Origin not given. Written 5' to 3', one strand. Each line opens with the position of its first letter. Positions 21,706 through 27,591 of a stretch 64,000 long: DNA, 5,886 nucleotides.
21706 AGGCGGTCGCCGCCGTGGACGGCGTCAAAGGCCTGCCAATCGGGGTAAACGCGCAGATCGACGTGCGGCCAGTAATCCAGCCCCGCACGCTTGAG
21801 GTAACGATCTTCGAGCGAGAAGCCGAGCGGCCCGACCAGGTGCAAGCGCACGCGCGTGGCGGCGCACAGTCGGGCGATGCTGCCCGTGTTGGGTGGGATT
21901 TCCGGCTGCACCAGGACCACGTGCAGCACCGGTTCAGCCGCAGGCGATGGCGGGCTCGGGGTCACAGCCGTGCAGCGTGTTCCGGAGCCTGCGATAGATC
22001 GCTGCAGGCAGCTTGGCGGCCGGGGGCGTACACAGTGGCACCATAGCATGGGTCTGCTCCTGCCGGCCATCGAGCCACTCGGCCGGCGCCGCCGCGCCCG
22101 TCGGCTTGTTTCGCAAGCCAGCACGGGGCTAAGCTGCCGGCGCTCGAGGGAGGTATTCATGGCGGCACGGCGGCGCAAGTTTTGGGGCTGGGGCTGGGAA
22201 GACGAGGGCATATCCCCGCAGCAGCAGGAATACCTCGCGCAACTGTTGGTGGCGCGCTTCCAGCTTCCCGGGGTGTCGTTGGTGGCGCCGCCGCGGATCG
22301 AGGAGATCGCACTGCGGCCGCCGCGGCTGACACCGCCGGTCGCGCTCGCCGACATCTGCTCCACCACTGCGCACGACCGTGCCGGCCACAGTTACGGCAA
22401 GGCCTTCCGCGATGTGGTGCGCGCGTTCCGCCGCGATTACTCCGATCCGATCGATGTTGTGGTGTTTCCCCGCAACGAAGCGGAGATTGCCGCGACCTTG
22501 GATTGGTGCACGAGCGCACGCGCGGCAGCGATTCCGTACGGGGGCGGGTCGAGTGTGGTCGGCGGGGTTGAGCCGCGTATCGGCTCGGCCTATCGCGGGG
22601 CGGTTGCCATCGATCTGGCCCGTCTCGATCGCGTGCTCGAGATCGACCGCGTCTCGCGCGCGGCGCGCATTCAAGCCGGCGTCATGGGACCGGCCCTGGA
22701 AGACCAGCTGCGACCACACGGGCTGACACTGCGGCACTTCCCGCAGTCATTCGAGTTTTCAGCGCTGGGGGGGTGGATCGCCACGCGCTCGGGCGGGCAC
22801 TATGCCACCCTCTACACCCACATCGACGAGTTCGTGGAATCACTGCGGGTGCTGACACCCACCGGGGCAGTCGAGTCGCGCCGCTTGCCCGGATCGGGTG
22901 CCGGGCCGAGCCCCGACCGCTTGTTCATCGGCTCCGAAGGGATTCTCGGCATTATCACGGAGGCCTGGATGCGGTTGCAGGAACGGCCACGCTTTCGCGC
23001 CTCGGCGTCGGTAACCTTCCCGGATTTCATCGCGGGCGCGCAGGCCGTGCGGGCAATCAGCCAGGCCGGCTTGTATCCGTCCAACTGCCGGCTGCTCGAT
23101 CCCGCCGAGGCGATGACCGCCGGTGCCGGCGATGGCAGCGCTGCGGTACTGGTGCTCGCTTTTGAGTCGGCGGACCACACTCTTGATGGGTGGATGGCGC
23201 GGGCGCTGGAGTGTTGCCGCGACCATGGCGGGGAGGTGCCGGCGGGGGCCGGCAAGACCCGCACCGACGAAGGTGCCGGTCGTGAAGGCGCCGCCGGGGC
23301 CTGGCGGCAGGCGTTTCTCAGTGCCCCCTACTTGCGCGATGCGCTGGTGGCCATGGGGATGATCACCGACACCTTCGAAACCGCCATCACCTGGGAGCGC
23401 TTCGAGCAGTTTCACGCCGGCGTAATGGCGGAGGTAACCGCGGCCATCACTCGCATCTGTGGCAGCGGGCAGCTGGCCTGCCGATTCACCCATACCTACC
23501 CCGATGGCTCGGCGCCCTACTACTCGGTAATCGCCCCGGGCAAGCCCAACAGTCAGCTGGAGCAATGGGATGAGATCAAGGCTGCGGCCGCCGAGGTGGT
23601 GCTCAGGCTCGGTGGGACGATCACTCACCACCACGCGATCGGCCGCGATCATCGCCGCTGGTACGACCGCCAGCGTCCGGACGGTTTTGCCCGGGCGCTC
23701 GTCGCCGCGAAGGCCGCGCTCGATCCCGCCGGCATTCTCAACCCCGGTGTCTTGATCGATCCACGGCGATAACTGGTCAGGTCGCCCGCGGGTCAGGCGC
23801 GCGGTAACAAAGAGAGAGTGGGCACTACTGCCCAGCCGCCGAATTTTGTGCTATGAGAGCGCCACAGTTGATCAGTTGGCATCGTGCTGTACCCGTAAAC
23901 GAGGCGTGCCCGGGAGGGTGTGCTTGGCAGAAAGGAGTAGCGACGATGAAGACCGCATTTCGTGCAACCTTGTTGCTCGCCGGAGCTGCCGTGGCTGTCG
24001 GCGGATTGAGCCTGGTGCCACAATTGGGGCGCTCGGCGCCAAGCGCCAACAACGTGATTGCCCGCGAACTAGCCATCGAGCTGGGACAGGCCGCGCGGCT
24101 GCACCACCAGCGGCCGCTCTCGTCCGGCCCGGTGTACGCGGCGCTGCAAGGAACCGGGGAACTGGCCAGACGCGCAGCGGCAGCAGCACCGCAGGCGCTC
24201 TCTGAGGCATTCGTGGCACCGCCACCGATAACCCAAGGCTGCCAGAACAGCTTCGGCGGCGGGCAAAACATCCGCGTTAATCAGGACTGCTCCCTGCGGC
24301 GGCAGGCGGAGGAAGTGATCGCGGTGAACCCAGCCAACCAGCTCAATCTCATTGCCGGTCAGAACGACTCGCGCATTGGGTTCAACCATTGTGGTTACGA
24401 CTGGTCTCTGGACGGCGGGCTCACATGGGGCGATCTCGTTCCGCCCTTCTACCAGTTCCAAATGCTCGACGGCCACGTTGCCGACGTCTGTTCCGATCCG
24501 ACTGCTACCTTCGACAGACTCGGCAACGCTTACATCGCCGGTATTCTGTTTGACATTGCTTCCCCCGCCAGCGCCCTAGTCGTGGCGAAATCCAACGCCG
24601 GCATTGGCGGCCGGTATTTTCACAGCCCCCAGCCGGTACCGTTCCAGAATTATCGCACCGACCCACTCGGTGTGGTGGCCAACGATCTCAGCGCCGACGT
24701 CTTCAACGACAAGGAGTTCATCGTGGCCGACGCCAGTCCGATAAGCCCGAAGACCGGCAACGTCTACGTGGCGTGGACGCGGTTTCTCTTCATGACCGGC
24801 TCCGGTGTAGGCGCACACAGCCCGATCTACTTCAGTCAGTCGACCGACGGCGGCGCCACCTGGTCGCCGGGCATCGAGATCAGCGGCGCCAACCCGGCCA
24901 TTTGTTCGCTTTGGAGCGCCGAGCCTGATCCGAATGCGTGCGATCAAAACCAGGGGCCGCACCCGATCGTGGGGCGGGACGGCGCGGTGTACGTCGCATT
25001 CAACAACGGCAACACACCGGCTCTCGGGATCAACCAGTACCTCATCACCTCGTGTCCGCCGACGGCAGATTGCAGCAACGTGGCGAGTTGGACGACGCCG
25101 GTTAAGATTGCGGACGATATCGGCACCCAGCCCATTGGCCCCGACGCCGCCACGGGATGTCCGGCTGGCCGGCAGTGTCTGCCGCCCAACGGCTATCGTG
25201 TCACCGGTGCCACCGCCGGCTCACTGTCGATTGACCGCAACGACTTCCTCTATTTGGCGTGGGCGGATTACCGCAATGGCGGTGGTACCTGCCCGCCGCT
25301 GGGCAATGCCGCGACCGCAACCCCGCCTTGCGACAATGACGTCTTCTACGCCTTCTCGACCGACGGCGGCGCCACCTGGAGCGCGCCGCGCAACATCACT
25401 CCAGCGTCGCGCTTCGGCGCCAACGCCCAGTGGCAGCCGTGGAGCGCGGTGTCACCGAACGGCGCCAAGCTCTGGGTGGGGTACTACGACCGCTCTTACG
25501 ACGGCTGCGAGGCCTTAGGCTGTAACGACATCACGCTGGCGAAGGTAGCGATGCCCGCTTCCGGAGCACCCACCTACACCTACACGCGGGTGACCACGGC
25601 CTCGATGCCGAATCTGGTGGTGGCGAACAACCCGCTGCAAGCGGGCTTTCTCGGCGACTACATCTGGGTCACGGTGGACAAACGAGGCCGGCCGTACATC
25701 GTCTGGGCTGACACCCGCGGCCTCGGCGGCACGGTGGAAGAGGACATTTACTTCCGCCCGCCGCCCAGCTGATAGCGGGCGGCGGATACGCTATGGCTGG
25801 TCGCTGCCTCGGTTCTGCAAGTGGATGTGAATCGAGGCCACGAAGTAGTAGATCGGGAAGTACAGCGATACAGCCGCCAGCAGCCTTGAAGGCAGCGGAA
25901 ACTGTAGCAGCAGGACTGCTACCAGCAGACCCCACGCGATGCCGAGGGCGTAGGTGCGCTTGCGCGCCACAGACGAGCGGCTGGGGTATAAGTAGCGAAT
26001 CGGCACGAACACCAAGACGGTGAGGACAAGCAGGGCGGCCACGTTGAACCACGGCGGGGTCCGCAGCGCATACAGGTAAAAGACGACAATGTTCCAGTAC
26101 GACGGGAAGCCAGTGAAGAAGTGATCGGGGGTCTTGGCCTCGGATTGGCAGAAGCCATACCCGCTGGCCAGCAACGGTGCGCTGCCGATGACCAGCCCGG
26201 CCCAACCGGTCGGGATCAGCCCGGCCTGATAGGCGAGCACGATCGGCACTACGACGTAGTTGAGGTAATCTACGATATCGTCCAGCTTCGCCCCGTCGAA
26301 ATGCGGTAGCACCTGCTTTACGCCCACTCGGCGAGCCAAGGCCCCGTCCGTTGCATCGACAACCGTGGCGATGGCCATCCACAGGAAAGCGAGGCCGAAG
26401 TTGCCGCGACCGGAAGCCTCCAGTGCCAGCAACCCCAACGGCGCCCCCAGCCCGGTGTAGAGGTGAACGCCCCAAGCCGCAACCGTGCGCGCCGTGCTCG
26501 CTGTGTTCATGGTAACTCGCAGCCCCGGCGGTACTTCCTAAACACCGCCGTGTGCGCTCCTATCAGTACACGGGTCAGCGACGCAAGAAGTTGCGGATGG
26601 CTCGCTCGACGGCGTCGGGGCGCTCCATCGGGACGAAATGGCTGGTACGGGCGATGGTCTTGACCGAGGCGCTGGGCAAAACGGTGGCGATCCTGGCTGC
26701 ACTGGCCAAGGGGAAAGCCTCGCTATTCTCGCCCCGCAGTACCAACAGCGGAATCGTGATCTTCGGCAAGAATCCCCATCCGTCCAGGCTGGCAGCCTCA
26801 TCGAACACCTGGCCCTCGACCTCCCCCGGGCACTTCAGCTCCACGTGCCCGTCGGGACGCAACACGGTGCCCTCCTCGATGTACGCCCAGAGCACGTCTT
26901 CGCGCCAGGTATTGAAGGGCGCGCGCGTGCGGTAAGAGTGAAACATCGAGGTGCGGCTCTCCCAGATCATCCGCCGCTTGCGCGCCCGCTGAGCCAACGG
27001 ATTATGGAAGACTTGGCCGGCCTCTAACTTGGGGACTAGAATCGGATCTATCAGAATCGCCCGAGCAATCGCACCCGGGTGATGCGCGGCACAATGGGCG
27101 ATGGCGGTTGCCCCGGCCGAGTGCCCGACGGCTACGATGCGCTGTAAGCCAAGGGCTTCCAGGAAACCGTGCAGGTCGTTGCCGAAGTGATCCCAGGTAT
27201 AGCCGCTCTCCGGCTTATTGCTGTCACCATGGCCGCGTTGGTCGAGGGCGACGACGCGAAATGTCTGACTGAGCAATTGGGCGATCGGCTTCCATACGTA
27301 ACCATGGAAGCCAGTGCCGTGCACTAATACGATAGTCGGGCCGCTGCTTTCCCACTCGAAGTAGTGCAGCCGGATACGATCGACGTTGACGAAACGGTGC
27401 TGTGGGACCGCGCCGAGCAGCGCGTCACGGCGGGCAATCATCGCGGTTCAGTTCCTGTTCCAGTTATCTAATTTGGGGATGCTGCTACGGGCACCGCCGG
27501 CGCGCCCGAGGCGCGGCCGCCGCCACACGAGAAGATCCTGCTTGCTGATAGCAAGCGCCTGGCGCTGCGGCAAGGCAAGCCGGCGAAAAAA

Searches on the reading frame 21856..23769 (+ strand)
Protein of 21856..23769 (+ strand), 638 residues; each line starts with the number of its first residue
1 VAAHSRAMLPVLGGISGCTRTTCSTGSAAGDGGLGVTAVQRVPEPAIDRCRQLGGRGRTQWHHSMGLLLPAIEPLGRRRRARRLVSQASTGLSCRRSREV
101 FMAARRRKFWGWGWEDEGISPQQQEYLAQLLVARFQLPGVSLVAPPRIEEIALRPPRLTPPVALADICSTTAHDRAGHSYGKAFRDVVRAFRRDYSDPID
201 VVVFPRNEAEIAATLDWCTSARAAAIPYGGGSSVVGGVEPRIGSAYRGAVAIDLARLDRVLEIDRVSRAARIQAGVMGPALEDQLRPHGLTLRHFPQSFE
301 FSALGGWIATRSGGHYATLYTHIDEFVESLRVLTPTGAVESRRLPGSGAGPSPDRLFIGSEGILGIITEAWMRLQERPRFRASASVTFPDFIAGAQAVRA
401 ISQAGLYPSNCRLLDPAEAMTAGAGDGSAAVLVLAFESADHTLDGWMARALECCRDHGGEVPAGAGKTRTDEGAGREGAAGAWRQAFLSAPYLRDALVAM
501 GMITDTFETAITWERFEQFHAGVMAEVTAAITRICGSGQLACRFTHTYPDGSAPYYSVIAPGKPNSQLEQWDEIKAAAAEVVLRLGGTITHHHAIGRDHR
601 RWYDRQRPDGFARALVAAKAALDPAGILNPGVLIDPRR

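Call 47: search_protein_families(library=pfam, proteins=[window:21856-23769:+], max_evalue=0.0001)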
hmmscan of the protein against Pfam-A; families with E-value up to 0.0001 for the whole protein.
window:21856-23769:+ (638 aa): 2 families
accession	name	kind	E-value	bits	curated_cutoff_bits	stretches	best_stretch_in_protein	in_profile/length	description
PF02913.24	FAD-oxidase_C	-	7.1e-40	137.7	21.2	1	378-631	2-246/248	FAD linked oxidases, C-terminal domain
PF01565.28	FAD_binding_4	-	2.5e-32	111.9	26.4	1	200-339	2-135/139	FAD binding domain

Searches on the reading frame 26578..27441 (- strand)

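Call 48: search_protein_families(library=pfam, proteins=[window:26578-27441:-], max_evalue=0.0001)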
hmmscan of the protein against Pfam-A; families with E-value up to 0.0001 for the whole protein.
window:26578-27441:- (288 aa): 4 families
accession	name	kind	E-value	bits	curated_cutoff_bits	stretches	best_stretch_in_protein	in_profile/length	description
PF00561.26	Abhydrolase_1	-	1.5e-26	94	25.8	1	35-275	1-245/245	alpha/beta hydrolase fold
PF12697.13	Abhydrolase_6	-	1.2e-25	91.9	26.3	1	37-280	1-216/217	Alpha/beta hydrolase family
PF12146.15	Hydrolase_4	-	1.3e-16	61.1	27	1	36-146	6-126/239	Serine aminopeptidase, S33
PF03096.20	Ndr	-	7.5e-07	28.6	23.3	1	39-134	34-133/283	Ndr family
